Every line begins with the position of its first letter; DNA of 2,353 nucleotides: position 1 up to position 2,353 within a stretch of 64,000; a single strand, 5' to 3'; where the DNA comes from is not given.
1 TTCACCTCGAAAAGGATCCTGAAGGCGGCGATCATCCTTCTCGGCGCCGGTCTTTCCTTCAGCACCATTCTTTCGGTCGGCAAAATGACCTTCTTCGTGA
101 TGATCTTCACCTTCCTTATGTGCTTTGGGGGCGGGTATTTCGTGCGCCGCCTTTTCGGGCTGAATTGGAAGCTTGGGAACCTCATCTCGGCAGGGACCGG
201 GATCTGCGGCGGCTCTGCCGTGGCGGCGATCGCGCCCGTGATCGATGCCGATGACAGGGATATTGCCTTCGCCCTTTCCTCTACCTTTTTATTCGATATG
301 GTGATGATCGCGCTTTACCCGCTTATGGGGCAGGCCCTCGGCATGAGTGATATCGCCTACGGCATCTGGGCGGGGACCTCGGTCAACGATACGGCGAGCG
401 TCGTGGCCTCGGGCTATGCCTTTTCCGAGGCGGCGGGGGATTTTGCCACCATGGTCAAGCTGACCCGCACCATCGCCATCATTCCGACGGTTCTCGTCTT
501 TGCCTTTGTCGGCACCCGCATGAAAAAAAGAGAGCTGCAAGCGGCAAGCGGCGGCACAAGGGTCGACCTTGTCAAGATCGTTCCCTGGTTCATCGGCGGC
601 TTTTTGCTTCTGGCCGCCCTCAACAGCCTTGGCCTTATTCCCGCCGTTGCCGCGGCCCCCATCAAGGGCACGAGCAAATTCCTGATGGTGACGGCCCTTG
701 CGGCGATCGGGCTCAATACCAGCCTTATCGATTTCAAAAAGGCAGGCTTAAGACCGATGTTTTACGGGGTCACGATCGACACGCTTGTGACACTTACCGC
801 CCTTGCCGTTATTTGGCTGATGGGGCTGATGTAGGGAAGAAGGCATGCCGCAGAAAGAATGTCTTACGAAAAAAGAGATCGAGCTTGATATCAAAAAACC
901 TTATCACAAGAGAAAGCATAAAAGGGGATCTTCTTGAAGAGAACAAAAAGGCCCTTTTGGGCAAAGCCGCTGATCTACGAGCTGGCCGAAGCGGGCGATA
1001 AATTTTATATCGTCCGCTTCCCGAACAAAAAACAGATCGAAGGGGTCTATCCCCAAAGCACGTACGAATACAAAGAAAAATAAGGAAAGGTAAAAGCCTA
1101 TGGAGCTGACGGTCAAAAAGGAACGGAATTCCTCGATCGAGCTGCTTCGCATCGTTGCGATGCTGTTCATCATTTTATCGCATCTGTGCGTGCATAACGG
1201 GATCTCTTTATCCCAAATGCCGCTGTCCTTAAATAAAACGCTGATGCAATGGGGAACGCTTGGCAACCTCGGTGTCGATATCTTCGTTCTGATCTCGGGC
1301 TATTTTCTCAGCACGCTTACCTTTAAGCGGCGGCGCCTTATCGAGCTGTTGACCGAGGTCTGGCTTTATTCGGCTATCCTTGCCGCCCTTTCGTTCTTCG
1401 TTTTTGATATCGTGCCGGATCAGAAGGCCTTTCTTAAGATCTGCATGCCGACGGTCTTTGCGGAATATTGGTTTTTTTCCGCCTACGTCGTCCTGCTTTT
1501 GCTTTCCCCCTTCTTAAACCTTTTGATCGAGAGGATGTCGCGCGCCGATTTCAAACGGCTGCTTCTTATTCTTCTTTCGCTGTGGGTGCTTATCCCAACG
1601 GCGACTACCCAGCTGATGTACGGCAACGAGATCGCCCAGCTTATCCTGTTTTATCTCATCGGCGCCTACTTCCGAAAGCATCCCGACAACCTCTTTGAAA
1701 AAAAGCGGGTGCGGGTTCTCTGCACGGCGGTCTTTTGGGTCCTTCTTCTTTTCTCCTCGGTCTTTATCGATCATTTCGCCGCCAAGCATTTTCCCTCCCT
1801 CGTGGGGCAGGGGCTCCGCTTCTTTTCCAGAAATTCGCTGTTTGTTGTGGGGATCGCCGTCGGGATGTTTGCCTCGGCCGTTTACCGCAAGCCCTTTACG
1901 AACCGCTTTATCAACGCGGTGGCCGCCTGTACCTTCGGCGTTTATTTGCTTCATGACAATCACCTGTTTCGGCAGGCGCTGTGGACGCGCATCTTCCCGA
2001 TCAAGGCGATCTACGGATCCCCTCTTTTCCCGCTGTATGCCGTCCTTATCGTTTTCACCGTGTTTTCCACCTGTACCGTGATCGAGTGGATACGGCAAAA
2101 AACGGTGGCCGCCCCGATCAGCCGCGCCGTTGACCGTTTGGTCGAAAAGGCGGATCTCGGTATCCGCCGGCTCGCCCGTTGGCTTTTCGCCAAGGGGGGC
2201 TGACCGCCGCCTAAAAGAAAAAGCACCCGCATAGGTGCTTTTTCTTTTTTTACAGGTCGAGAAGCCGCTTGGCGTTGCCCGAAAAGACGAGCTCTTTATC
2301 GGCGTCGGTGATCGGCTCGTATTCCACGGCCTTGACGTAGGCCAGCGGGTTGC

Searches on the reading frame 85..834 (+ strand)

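Call 61: search_protein_families(library=pfam, proteins=[window:85-834:+], max_evalue=0.00001)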
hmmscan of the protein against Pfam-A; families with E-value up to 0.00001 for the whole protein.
window:85-834:+ (249 aa): 1 family
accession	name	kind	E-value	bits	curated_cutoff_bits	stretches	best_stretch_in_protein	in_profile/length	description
PF03601.19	Cons_hypoth698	-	2.1e-55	188.3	24.5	1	4-227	90-303/304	Conserved hypothetical protein 698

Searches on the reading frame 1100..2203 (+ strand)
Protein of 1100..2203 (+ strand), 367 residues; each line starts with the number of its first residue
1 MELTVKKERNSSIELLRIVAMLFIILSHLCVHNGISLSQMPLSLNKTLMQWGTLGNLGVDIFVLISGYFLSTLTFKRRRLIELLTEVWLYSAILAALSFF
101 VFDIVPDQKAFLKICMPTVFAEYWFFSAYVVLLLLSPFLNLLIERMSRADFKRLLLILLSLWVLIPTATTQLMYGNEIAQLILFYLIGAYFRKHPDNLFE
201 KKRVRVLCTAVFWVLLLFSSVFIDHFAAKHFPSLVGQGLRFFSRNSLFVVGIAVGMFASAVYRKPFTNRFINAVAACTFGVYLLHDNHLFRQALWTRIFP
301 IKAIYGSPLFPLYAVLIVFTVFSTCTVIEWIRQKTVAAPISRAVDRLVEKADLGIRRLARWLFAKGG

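Call 61: search_protein_families(library=pfam, proteins=[window:1100-2203:+], max_evalue=0.00001)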
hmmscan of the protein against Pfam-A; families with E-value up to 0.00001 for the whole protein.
window:1100-2203:+ (367 aa): 1 family
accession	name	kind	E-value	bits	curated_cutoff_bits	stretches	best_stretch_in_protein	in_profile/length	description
PF01757.29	Acyl_transf_3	-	5e-32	111.7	31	1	11-327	2-323/326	Acyltransferase domain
